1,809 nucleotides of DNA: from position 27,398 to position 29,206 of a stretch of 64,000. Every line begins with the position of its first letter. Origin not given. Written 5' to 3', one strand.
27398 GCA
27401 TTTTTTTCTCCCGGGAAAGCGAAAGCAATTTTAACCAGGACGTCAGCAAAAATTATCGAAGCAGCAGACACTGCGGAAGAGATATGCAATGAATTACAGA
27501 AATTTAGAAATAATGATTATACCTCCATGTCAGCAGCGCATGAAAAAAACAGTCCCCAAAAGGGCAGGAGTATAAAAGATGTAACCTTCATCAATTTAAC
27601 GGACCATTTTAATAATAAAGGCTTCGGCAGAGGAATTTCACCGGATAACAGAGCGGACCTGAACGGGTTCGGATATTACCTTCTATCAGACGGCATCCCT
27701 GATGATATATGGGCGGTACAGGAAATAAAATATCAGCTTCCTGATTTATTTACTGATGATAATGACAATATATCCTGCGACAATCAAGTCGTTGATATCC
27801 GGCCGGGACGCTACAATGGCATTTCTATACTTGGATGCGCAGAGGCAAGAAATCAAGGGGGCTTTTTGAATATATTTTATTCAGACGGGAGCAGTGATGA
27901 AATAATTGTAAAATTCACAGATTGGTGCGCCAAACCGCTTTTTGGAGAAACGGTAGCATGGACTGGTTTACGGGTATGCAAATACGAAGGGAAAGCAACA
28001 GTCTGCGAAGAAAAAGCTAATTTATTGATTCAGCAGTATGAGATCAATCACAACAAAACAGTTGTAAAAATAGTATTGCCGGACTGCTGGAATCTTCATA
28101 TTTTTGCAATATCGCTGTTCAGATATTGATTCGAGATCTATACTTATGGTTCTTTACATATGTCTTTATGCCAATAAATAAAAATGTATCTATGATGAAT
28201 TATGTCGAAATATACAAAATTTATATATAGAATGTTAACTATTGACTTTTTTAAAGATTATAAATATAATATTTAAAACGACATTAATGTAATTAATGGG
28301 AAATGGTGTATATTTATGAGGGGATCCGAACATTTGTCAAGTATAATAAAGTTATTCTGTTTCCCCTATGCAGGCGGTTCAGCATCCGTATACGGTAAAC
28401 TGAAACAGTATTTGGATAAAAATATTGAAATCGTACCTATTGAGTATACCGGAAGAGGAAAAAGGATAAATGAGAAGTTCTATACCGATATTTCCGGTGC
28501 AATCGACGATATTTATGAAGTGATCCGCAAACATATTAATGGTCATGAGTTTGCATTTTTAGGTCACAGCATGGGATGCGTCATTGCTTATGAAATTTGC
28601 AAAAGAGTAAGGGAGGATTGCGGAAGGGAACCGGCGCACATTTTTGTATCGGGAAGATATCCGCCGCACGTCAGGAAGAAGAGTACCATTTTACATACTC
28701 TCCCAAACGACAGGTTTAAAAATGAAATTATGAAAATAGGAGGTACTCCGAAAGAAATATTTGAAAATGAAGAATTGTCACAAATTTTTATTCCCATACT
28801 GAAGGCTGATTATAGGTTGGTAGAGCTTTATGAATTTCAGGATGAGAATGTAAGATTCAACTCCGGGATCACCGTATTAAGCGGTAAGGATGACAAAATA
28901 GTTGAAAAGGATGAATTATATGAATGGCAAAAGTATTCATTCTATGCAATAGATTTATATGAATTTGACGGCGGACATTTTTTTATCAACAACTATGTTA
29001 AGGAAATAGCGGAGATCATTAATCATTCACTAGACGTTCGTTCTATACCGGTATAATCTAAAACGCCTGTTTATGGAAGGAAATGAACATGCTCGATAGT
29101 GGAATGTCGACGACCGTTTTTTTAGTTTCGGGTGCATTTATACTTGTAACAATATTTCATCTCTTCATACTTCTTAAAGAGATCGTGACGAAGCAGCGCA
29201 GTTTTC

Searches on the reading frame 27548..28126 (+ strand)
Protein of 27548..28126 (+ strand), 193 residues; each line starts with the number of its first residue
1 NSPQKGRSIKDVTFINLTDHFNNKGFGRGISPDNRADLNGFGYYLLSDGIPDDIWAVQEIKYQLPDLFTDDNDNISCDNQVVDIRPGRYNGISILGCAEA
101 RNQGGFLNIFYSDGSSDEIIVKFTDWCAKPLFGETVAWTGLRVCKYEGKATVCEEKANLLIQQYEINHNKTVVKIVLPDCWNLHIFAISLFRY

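Call 96: search_solved_structures(query=window:27548-28126:+, max_evalue=1)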
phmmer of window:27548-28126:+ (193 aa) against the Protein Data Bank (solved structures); distinct sequences matched with E-value up to 1: 4.
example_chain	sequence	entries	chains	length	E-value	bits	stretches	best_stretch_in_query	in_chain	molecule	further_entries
8gs1_A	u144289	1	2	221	1.2e-08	38.1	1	72-143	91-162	Azi28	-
7wuw_A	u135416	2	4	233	1.4e-08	37.9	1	72-143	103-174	AziU2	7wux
3id7_A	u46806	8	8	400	0.42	13.5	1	28-114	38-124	Dipeptidase | renal dipeptidase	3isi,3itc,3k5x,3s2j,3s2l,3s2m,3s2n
9fli_A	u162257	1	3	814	0.95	12.3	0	58-126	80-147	Arabinogalactan endo-beta-1,4-galactanase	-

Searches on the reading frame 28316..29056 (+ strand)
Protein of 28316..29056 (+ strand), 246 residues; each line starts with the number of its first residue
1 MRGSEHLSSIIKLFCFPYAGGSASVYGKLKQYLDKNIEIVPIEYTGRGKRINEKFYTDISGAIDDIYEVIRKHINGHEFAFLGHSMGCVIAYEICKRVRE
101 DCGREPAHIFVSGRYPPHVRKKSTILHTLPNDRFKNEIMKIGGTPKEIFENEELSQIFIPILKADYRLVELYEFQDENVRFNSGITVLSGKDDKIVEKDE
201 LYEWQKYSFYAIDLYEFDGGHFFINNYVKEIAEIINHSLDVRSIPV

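Call 15: search_protein_families(library=pfam, proteins=[window:28316-29053:+], max_evalue=0.001)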
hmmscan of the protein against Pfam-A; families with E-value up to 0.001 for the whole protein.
window:28316-29053:+ (246 aa): 5 families
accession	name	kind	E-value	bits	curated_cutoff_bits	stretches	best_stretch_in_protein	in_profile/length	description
PF00975.26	Thioesterase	-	4.9e-45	154.9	26.4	1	12-238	2-225/226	Thioesterase domain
PF12146.15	Hydrolase_4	-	2.4e-05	24.2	27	1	23-101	17-100/239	Serine aminopeptidase, S33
PF00561.26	Abhydrolase_1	-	0.0002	21.5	25.8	0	62-91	54-83/245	alpha/beta hydrolase fold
PF12697.13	Abhydrolase_6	-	0.00038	21.6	26.3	1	20-113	8-93/217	Alpha/beta hydrolase family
PF10230.15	LIDHydrolase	-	0.00074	19.8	27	0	30-101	26-108/262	Lipid-droplet associated hydrolase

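Call 68: find_encoding_contigs(protein=window:28316-29056:+, flank=1000, max_places=3)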
Protein window:28316-29056:+ (246 aa): no gene with exactly this product is on record in the collection.

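Call 76: search_protein_families(library=ncbifam, proteins=[window:28316-29053:+], max_evalue=0.01)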
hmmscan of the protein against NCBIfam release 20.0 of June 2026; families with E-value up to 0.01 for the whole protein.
window:28316-29053:+ (246 aa): 5 families
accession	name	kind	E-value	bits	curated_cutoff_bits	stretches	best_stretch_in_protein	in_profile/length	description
NF050089.1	i_nPHAscl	equivalog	0.00038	19.6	300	0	24-103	32-110/288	intracellular short-chain-length polyhydroxyalkanoate depolymerase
TIGR03695.1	menH_SHCHC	equivalog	0.00079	18.9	208.55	1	21-99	13-93/252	2-succinyl-6-hydroxy-2,4-cyclohexadiene-1-carboxylate synthase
NF040607.1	mycolic_Pks13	equivalog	0.0012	16.4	2100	1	9-101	1422-1504/1680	polyketide synthase Pks13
NF007605.2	PRK10252.1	equivalog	0.006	14.1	2400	1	12-119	1067-1171/1292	enterobactin non-ribosomal peptide synthetase EntF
NF051488.1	bifunc_PcaDC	exception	0.0091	15.2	390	0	17-96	19-97/375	bifunctional 3-oxoadipate enol-lactonase/4-carboxymuconolactone decarboxylase PcaDC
